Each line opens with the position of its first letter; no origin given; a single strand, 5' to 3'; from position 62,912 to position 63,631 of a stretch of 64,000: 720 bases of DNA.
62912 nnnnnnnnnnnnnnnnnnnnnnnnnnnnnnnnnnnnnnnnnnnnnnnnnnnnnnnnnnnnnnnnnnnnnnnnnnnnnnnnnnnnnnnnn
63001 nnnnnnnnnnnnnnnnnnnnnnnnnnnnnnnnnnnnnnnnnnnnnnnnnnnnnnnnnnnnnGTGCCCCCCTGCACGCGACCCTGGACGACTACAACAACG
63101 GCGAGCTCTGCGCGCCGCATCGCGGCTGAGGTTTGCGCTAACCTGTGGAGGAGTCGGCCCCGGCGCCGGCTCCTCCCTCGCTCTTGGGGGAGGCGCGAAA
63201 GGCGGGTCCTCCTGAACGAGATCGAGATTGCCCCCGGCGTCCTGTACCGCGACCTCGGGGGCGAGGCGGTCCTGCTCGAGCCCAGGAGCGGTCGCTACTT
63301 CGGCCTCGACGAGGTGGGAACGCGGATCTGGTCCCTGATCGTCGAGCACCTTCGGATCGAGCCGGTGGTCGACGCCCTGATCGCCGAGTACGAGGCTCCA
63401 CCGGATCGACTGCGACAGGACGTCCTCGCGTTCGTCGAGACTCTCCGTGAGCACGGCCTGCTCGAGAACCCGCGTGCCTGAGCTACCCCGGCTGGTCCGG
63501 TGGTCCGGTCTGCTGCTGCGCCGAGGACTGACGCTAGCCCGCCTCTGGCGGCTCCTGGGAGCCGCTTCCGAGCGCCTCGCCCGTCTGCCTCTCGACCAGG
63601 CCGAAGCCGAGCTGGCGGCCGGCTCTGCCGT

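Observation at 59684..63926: Onset of a lasso-peptide-type RiPP cluster (PqqD-like B1 + transglutaminase-like B2) next to a large SARP regulator; precursor and cyclase not in the window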

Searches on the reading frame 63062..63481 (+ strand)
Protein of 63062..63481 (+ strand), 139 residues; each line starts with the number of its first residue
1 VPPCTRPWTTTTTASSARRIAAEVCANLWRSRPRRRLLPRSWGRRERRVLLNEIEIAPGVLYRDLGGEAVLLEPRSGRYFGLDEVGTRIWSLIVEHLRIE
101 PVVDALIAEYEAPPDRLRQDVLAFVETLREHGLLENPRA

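Call 3: search_protein_families(library=pfam, proteins=[window:63062-63481:+], max_evalue=0.01)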
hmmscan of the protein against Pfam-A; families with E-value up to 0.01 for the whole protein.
window:63062-63481:+ (139 aa): 1 family
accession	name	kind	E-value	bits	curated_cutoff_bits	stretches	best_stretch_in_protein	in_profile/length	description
PF05402.18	PqqD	-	4.8e-20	72.1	23.4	1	68-134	1-67/67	Coenzyme PQQ synthesis protein D (PqqD)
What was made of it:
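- Checked: The ORF 63062-63481 matches Pfam PqqD (PF05402) at E 4.8e-20 and 72 bits, over residues 68-134 (call 3).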

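Call 4: search_protein_families(library=ncbifam, proteins=[window:63062-63481:+], max_evalue=0.01)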
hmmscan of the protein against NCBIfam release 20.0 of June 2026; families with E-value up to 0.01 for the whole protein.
window:63062-63481:+ (139 aa): 7 families
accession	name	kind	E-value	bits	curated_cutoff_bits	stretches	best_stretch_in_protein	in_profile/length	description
NF033536.1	lasso_PqqD_Bac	exception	1.5e-16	60.3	80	1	57-135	9-87/88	lasso peptide biosynthesis PqqD family chaperone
NF033530.1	lasso_PqqD_Strm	exception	7.8e-12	45.2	70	1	59-133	3-77/78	lasso peptide biosynthesis PqqD family chaperone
TIGR04248.1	SCM_PqqD_rel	equivalog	7.7e-09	35.7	100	1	60-133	7-80/84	SynChlorMet cassette protein ScmD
TIGR04302.1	geo_PqqD_fam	equivalog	2.4e-06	27.9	100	1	76-134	43-100/102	GeoRSP system PqqD family peptide chaperone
TIGR03859.1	PQQ_PqqD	equivalog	1.5e-05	24.8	46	1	70-134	19-80/81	pyrroloquinoline quinone biosynthesis peptide chaperone PqqD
NF050069.2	PqqD_rel_WgkC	exception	7.6e-05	22.6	110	1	75-129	27-81/103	PqqD family peptide maturation chaperone WgkC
TIGR04353.1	PqqD_rel_X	equivalog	0.00071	20.5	35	1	66-135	2-74/74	HPr-rel-A system PqqD family peptide chaperone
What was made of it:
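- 63206..63481 (+): B1: a discrete PqqD/RRE leader-binding protein. The start is unresolved. The best candidate is CTG 63212, and the ancestral ATG position reads CGG at 63203. Pfam and NCBIfam matches (calls 3, 4).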
